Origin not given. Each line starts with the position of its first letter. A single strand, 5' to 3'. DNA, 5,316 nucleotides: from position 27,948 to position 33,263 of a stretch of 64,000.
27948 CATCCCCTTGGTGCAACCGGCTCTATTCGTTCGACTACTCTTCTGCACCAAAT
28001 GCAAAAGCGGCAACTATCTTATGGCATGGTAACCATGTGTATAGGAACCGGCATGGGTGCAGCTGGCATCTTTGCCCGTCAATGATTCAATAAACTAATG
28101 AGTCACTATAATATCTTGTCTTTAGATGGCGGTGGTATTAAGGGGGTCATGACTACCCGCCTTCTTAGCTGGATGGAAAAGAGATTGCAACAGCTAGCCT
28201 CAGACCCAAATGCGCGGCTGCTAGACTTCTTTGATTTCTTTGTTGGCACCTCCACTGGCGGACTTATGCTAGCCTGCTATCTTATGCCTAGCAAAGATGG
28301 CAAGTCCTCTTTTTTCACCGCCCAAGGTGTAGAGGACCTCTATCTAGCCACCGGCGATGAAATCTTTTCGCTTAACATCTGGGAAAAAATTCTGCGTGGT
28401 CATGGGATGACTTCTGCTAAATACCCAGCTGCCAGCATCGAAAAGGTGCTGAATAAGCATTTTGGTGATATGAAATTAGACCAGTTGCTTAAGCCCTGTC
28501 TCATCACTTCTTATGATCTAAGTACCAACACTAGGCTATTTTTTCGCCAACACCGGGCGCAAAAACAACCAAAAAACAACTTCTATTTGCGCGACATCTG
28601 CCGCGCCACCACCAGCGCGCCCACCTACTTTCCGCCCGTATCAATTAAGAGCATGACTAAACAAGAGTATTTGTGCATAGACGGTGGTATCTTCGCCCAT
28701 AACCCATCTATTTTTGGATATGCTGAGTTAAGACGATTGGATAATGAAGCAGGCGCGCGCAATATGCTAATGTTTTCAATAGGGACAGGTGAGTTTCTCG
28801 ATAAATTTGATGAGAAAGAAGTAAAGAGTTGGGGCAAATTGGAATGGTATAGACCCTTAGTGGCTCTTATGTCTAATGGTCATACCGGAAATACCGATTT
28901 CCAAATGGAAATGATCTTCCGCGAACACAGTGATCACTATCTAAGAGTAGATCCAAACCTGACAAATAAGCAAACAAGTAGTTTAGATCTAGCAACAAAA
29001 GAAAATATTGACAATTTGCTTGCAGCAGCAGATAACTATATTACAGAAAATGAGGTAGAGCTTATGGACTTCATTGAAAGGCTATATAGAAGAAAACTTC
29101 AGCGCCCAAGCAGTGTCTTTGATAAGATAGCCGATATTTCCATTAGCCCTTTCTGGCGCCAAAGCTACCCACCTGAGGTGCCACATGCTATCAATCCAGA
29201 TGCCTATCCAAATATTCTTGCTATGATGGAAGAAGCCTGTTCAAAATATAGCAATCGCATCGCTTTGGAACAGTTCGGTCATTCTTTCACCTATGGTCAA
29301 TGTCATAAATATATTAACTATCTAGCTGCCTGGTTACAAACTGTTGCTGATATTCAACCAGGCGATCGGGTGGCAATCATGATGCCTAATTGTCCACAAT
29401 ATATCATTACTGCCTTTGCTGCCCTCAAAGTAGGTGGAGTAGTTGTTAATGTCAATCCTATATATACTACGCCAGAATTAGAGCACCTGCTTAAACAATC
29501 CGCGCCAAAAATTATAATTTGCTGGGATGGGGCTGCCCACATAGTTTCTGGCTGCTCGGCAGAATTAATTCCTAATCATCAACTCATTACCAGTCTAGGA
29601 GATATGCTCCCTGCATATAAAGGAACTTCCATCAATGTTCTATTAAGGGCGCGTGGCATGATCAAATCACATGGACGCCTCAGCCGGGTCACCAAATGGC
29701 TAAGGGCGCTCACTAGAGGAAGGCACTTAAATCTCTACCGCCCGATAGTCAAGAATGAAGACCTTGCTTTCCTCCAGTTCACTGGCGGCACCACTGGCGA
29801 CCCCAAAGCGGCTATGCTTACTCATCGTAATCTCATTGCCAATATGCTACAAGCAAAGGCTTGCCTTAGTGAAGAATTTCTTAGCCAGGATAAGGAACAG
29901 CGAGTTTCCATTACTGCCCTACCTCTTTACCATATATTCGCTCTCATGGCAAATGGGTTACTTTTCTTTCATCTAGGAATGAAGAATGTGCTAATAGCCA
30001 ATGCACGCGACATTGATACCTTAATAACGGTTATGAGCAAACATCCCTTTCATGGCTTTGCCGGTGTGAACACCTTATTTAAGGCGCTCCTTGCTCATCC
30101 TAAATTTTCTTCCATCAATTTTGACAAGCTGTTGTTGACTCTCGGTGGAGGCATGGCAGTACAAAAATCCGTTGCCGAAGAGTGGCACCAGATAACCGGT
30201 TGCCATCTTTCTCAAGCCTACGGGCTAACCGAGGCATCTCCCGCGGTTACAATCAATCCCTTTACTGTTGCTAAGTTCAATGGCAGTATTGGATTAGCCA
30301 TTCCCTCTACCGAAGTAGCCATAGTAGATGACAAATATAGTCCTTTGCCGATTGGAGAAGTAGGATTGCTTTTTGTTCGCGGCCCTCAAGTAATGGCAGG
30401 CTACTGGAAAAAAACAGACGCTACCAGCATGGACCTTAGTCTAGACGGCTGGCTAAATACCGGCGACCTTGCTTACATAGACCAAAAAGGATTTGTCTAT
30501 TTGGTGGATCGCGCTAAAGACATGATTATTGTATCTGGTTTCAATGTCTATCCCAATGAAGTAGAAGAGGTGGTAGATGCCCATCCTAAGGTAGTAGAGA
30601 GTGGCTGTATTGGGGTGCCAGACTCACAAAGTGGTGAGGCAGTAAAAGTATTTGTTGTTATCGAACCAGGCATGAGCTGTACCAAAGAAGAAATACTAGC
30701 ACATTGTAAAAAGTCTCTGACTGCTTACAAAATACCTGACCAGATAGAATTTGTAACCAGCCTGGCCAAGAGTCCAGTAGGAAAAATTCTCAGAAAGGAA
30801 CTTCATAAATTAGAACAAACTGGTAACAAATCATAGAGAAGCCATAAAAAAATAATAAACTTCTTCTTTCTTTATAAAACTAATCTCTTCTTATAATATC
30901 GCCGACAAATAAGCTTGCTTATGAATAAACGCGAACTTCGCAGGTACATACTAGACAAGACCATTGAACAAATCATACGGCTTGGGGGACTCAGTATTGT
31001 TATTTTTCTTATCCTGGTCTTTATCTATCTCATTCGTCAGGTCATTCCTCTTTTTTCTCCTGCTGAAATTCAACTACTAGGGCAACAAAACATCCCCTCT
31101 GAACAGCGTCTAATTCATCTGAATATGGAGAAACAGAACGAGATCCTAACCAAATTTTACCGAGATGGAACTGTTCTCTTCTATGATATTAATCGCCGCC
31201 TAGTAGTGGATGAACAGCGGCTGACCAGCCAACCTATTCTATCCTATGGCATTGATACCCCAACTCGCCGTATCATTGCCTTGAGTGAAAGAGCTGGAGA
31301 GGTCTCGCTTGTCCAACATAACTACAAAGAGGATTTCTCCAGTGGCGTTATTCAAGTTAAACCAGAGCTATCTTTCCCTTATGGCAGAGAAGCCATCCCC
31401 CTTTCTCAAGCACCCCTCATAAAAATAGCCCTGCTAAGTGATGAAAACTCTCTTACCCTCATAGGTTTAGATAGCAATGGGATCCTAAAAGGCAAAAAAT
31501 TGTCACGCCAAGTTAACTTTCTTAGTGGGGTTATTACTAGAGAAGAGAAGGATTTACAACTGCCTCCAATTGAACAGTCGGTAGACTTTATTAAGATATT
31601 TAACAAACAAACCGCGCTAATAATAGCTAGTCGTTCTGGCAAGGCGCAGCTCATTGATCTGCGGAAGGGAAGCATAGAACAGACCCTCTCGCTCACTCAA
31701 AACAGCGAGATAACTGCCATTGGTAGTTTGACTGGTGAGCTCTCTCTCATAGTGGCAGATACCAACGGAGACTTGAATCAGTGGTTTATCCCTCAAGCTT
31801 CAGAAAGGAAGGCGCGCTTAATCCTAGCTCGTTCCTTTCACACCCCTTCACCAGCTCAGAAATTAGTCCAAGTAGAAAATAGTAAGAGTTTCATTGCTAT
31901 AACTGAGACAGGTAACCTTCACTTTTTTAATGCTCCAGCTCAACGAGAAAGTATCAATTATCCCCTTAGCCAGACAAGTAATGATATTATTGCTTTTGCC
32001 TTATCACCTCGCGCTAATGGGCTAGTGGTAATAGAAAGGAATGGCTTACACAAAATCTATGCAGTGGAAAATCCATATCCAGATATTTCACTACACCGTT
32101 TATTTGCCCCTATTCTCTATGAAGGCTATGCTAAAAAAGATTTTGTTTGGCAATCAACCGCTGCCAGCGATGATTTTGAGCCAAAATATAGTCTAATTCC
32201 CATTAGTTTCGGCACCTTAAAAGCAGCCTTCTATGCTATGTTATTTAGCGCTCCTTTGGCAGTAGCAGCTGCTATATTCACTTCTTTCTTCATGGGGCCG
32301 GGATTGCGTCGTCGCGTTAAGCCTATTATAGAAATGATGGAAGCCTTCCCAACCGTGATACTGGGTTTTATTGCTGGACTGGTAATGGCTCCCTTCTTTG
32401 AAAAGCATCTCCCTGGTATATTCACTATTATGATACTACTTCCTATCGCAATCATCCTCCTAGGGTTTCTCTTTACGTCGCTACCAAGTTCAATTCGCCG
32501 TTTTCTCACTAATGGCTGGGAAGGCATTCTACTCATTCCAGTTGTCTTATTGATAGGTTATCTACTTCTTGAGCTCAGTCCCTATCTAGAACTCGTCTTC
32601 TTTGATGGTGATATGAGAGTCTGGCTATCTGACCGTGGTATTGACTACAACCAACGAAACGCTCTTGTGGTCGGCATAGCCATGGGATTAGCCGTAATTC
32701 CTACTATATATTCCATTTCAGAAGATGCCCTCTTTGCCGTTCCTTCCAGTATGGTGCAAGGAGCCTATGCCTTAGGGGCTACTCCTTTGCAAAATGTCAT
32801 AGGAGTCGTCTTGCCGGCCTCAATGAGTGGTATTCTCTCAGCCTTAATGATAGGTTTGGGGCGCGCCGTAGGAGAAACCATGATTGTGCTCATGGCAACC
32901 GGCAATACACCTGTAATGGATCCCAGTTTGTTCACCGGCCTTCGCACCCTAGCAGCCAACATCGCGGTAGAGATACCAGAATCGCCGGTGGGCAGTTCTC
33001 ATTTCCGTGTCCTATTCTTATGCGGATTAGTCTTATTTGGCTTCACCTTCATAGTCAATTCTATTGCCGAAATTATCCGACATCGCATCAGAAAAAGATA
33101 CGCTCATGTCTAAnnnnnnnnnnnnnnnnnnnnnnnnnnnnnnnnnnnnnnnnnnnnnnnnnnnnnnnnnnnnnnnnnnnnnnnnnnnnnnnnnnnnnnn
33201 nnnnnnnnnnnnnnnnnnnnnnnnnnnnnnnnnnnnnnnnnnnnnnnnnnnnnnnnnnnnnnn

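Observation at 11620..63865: Ten glycosyltransferases, mostly of eukaryote-typical families (GT14, GT10, GT92-like), scattered through a housekeeping backbone without glycan-export or sugar-nucleotide genes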

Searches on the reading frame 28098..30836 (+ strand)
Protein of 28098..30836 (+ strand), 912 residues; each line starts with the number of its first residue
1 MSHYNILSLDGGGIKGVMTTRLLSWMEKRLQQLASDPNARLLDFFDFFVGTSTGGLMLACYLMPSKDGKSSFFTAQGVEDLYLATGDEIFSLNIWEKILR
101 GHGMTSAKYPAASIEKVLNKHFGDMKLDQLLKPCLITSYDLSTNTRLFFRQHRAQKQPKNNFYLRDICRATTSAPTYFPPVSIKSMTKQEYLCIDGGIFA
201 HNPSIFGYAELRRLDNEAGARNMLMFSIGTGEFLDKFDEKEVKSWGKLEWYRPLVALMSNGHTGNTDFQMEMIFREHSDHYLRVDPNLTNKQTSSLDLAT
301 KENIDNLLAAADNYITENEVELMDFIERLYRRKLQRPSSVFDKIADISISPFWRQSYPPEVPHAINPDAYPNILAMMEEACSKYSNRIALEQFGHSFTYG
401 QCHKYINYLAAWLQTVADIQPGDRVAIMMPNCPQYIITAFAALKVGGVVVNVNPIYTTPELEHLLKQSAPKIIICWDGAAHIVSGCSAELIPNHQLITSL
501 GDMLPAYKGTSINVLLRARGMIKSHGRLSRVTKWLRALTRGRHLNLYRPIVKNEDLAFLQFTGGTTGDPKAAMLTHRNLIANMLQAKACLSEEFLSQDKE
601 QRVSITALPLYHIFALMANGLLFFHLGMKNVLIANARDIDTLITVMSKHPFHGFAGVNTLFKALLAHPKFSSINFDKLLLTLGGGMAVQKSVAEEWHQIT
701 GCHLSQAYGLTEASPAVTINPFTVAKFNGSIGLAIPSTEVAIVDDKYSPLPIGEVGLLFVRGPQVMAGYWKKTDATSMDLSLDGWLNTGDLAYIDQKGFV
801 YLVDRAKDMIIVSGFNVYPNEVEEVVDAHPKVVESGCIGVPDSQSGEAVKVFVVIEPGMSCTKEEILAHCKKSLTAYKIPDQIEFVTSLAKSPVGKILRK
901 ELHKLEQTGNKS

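Call 10: search_protein_families(library=ncbifam, proteins=[window:28098-30836:+], max_evalue=0.00001)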
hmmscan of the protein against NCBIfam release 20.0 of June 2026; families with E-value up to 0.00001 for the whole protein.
window:28098-30836:+ (912 aa): 108 families (the best 25 are shown)
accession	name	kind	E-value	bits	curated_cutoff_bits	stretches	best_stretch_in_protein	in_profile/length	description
NF006523.0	PRK08974.1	equivalog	3.8e-186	619.5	884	1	352-906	4-553/561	long-chain-fatty-acid--CoA ligase FadD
NF005463.0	PRK07059.1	subfamily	4.3e-186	619.6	869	1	352-904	4-554/557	long-chain-fatty-acid--CoA ligase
NF004229.0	PRK05677.1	subfamily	3.6e-181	603.5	879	1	349-906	2-555/563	long-chain-fatty-acid--CoA ligase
NF006442.0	PRK08751.1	equivalog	3.9e-177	590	1023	1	352-904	6-556/560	long-chain fatty acid--CoA ligase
NF009139.0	PRK12492.1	equivalog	4.7e-162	540.3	1018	1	351-904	4-560/562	long-chain-fatty-acid--CoA ligase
NF004114.0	PRK05605.1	equivalog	9e-134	446.9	766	1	352-904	16-567/575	long-chain-fatty-acid--CoA ligase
NF004837.0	PRK06187.1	subfamily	2.1e-120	402.5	476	1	368-906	5-522/531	long-chain-fatty-acid--CoA ligase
NF005220.0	PRK06710.1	equivalog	5e-119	397.9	1116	1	352-909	6-556/563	long-chain-fatty-acid--CoA ligase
NF006181.0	PRK08314.1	subfamily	3.8e-111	372.1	705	1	353-909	7-557/563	long-chain-fatty-acid--CoA ligase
NF004822.0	PRK06178.1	equivalog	2.2e-91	307.2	782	1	349-906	14-567/571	acyl-CoA synthetase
NF005702.0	PRK07514.1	subfamily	5.2e-90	302.2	558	2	551-903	154-497/506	malonyl-CoA synthase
NF005714.0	PRK07529.1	subfamily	3.7e-88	296.5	632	1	386-906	45-576/640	acyl-CoA synthetase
NF009233.0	PRK12583.1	subfamily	8.5e-88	295.1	832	1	378-902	25-546/558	fatty acid CoA ligase family protein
NF006182.0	PRK08316.1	subfamily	4.9e-87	292.6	663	1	375-904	15-515/523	fatty acyl-CoA synthetase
NF005307.0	PRK06839.1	equivalog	4.1e-85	286.3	748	1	384-906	15-493/496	o-succinylbenzoate--CoA ligase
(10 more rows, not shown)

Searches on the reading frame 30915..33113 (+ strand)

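Call 10: search_protein_families(library=ncbifam, proteins=[window:30915-33113:+], max_evalue=0.00001)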
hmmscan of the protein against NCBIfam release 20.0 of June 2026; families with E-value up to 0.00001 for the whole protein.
window:30915-33113:+ (732 aa): 7 families
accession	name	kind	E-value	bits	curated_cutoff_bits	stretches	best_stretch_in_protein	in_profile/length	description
TIGR02138.1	phosphate_pstC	equivalog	6.8e-57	192.7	196.45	2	502-724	74-294/296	phosphate ABC transporter permease subunit PstC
TIGR00974.1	3a0107s02c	equivalog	5.1e-28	98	193.45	2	581-726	126-271/272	phosphate ABC transporter permease PstA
NF008435.0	PRK11275.1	equivalog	3.6e-24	85.4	502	1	583-728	170-315/319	phosphate ABC transporter permease PstC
NF008430.0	PRK11268.1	equivalog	2.2e-08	33.5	439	1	588-672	158-242/295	phosphate ABC transporter permease PstA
NF008049.0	PRK10782.1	subfamily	5e-07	29.6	212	1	585-654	93-160/217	methionine ABC transporter permease MetI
TIGR02139.1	permease_CysT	equivalog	2.8e-06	27.1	246.1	1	583-669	132-218/265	sulfate ABC transporter permease subunit CysT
TIGR02141.1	modB_ABC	equivalog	6.2e-06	26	182.6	1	504-667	10-164/208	molybdate ABC transporter permease subunit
